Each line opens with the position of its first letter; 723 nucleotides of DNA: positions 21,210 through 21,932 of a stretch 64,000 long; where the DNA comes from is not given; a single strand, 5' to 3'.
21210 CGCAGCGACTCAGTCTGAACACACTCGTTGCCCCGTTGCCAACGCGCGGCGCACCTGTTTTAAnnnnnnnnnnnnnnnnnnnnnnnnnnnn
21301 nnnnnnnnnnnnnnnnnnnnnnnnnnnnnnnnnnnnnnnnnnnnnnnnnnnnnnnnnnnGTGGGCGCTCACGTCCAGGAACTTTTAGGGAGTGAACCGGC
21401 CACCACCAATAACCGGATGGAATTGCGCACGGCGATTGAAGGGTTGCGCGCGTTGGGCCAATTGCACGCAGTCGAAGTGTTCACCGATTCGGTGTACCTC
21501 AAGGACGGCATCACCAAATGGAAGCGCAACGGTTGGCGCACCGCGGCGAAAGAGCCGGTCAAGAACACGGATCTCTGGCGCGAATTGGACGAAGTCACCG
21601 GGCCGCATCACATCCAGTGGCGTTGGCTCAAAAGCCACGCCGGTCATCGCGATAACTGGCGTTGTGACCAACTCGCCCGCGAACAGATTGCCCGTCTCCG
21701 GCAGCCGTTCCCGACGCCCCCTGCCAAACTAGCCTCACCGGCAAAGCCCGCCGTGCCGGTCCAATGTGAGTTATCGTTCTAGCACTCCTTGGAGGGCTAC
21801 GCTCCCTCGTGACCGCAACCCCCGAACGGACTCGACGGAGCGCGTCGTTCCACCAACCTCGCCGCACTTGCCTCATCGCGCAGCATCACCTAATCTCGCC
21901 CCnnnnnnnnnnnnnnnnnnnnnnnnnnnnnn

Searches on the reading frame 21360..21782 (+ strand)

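Call 22: search_protein_families(library=pfam, proteins=[window:21360-21782:+], max_evalue=0.001)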
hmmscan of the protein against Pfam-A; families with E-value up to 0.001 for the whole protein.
window:21360-21782:+ (140 aa): 1 family
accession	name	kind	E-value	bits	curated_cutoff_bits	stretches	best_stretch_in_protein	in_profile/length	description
PF00075.30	RNase_H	-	1.3e-29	103.6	25.8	1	10-110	34-140/141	RNase H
